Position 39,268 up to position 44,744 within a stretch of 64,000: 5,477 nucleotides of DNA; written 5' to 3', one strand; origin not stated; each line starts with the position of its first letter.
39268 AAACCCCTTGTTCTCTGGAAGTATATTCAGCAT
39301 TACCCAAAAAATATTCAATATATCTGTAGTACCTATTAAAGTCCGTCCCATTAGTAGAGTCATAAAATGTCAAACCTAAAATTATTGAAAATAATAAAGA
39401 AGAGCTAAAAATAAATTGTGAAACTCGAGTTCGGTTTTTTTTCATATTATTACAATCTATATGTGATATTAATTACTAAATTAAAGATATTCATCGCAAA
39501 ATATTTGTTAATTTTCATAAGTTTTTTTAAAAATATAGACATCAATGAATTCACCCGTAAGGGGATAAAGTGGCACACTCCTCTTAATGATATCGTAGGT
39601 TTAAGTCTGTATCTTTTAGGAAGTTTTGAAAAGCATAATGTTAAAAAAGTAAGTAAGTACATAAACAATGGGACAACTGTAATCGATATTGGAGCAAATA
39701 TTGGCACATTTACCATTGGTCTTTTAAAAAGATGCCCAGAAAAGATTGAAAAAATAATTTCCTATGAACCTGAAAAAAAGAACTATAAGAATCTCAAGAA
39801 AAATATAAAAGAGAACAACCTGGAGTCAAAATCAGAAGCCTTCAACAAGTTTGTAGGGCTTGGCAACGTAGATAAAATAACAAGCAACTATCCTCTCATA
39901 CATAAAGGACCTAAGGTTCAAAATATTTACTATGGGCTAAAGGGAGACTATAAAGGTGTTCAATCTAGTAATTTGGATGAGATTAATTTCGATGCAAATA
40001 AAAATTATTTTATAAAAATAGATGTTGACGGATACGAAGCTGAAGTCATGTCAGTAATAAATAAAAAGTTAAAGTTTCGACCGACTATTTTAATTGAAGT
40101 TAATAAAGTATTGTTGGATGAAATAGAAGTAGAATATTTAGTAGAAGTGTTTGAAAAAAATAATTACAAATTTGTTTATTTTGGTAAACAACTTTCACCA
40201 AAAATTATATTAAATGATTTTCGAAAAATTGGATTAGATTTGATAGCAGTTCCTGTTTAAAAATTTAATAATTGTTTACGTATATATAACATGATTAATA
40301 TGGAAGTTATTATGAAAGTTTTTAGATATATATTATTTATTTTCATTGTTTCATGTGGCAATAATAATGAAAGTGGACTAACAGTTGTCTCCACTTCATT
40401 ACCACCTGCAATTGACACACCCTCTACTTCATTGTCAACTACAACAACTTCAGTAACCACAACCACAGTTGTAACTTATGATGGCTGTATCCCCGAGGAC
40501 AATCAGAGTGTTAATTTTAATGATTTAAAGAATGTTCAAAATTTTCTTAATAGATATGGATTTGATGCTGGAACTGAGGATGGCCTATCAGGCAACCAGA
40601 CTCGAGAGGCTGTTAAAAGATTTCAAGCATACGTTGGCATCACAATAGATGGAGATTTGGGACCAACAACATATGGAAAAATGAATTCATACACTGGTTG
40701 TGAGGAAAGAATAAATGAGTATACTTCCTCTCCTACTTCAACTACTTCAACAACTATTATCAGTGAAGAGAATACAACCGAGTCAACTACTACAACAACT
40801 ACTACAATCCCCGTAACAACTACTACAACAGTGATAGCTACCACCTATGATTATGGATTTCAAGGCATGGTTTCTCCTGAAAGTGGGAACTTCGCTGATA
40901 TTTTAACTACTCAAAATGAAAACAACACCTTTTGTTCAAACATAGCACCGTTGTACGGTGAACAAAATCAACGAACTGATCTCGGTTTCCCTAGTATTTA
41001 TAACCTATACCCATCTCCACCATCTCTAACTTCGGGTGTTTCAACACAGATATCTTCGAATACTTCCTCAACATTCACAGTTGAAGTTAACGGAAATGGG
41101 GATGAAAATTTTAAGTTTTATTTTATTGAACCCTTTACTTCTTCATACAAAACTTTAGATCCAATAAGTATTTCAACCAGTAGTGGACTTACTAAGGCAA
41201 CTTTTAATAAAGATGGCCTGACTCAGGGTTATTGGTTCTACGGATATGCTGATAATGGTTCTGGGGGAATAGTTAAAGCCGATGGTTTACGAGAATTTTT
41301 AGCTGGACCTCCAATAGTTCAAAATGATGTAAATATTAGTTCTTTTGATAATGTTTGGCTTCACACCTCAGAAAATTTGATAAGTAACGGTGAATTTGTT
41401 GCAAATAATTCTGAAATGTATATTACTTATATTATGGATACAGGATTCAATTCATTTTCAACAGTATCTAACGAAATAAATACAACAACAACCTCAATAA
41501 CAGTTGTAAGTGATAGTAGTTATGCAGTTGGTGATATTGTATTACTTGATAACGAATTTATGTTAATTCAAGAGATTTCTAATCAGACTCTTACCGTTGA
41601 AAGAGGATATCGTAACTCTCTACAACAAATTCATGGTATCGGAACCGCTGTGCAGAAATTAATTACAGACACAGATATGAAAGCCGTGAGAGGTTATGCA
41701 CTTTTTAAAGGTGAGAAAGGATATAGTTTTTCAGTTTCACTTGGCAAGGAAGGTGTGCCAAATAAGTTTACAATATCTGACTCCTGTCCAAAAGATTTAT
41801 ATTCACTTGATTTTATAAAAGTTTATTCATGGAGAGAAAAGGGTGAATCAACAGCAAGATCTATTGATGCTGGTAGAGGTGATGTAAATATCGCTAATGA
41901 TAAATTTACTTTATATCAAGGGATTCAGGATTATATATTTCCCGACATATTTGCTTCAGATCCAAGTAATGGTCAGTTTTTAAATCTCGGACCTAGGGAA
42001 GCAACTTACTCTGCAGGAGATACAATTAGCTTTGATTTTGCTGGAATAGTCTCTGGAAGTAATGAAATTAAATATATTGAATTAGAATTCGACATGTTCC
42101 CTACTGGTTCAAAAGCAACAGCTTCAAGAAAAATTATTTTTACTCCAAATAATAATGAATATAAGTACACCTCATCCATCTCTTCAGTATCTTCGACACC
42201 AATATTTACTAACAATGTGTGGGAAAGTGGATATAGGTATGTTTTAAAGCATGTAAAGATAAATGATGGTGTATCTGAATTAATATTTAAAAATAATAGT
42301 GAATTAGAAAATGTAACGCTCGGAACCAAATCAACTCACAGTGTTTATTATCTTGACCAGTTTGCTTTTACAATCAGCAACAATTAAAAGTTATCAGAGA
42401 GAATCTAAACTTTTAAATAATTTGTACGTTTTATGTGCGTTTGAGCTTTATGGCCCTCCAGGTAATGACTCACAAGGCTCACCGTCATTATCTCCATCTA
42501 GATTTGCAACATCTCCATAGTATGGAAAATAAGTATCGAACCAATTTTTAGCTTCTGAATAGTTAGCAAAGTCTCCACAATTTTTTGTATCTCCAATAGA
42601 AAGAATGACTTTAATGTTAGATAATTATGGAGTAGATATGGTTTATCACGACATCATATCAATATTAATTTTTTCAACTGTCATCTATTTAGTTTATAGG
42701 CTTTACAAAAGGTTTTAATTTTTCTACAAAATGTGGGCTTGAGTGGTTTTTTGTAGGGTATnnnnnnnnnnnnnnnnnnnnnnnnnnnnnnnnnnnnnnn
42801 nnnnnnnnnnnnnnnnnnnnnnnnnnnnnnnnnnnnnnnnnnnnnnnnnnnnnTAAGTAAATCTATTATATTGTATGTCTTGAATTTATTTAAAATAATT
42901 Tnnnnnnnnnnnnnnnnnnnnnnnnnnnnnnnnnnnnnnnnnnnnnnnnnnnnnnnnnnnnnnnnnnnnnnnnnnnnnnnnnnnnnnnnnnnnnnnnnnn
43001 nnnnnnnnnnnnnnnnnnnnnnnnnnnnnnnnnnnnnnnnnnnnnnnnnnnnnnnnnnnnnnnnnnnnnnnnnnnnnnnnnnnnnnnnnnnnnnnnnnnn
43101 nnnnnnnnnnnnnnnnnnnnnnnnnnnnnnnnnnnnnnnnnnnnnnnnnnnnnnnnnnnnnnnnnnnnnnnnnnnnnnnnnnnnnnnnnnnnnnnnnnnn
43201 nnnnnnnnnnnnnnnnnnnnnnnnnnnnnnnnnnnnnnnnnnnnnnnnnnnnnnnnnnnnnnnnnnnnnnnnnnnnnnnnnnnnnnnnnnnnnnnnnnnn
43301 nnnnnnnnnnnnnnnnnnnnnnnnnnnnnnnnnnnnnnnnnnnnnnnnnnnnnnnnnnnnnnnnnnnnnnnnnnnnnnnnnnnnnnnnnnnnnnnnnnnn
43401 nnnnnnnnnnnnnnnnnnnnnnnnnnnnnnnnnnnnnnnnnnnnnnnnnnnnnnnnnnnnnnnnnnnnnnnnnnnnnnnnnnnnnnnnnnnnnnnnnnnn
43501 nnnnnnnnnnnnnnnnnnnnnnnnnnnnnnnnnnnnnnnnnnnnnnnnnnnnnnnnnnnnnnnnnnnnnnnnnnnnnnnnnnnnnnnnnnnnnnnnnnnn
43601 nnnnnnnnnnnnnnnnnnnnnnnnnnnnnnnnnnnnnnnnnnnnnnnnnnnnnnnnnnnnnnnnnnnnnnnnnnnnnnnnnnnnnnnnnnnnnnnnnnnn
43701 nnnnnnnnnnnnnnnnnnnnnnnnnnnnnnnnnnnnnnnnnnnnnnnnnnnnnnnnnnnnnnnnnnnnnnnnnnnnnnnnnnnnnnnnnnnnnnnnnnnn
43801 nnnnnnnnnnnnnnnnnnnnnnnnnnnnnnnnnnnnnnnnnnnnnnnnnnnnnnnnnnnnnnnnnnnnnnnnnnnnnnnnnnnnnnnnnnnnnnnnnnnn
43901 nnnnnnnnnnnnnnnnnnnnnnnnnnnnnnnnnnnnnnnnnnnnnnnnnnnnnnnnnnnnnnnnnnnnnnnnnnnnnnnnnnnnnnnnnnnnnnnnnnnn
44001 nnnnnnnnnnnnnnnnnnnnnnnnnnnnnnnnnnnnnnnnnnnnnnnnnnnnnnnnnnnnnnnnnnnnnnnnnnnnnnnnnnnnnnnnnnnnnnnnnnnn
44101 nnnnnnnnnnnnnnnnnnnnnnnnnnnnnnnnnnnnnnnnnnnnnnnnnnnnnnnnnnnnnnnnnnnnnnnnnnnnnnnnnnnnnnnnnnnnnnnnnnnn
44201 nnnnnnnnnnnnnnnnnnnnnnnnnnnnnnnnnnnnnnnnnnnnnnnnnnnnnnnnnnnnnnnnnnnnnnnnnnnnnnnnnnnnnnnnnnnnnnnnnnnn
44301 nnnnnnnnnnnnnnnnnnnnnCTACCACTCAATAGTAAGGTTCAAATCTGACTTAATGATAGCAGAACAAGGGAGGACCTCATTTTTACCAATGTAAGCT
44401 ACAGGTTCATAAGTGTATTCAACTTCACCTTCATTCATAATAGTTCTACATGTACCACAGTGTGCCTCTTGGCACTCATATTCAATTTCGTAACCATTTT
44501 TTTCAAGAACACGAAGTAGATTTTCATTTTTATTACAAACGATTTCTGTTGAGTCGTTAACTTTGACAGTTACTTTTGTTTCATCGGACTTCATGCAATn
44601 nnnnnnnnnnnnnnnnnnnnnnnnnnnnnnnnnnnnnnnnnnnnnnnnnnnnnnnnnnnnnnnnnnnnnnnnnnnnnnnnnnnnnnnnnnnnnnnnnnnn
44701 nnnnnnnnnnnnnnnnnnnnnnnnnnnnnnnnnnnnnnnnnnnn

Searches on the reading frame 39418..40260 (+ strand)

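Call 66: search_protein_families(library=pfam, proteins=[window:39418-40260:+], max_evalue=0.0001)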
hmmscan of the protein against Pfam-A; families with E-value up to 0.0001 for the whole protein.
window:39418-40260:+ (280 aa): 4 families
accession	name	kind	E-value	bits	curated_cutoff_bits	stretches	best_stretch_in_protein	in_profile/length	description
PF05050.19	Methyltransf_21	-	2.7e-12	47.6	22.7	1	90-250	1-171/173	Methyltransferase FkbM domain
PF02475.24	TRM5-TYW2_MTfase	-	1.2e-05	25.8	28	1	76-143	28-93/164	TRM5/TYW2 methyltransferase domain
PF05575.17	V_cholerae_RfbT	-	1.9e-05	24.6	27.9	1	78-215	73-211/286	Vibrio cholerae RfbT protein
PF12847.13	Methyltransf_18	-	4.4e-05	24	27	1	75-141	5-69/151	Methyltransferase domain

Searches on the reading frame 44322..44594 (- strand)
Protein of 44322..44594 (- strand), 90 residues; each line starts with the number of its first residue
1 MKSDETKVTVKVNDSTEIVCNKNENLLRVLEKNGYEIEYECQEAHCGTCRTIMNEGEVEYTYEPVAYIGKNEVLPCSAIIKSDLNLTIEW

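Call 50: find_encoding_contigs(protein=window:44322-44594:-, flank=10000, max_places=10)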
Protein window:44322-44594:- (90 aa): 15 contigs read that carry it; 10 places shown.
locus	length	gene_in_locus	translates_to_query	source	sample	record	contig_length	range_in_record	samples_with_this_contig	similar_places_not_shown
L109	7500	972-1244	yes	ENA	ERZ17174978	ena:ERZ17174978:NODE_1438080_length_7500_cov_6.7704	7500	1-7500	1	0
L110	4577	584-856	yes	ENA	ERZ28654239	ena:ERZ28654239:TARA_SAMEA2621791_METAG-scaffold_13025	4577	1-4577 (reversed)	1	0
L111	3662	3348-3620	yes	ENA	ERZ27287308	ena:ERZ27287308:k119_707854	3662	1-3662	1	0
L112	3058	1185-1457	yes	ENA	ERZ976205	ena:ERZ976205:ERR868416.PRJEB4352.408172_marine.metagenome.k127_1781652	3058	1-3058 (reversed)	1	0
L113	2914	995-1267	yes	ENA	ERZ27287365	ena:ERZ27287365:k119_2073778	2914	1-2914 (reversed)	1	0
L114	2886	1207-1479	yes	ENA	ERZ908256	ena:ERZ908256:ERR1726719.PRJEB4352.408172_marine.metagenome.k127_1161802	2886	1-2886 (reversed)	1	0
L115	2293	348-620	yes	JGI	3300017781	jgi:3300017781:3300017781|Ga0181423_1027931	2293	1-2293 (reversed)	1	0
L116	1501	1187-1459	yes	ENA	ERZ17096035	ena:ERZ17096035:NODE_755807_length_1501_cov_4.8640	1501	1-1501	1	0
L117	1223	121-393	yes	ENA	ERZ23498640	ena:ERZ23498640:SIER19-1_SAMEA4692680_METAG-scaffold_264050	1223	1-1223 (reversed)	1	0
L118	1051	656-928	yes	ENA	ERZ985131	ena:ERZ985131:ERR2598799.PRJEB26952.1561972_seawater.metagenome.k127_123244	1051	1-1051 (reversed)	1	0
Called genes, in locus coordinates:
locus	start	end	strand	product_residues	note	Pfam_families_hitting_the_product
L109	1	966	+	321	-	?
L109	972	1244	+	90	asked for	PF00111:Fer2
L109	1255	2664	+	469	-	PF00890:FAD_binding_2, PF01266:DAO, PF01494:FAD_binding_3 (weak), PF01593:Amino_oxidase, PF01946:Thi4, PF03486:HI0933_like (weak), PF12831:FAD_oxidored, PF13450:NAD_binding_8, +4 more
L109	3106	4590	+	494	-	-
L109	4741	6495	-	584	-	-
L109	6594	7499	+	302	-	?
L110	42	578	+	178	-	PF00268:Ribonuc_red_sm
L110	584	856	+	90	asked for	PF00111:Fer2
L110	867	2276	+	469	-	PF00890:FAD_binding_2, PF01266:DAO, PF01494:FAD_binding_3 (weak), PF01593:Amino_oxidase, PF01946:Thi4, PF03486:HI0933_like (weak), PF12831:FAD_oxidored, PF13450:NAD_binding_8, +4 more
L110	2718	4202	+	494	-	-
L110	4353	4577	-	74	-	?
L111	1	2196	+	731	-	?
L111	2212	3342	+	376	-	PF00268:Ribonuc_red_sm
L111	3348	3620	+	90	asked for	PF00111:Fer2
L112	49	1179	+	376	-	PF00268:Ribonuc_red_sm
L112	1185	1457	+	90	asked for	PF00111:Fer2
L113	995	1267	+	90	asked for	PF00111:Fer2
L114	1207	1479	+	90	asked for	PF00111:Fer2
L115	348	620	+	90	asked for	PF00111:Fer2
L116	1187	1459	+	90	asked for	PF00111:Fer2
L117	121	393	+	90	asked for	PF00111:Fer2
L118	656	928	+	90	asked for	PF00111:Fer2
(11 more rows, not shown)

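Call 66: search_protein_families(library=pfam, proteins=[window:44322-44594:-], max_evalue=0.0001)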
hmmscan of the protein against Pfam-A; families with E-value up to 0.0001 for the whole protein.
window:44322-44594:- (90 aa): 1 family
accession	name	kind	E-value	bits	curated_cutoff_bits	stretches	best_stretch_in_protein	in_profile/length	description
PF00111.32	Fer2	-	1.6e-12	47.6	21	1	11-80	2-76/77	2Fe-2S iron-sulfur cluster binding domain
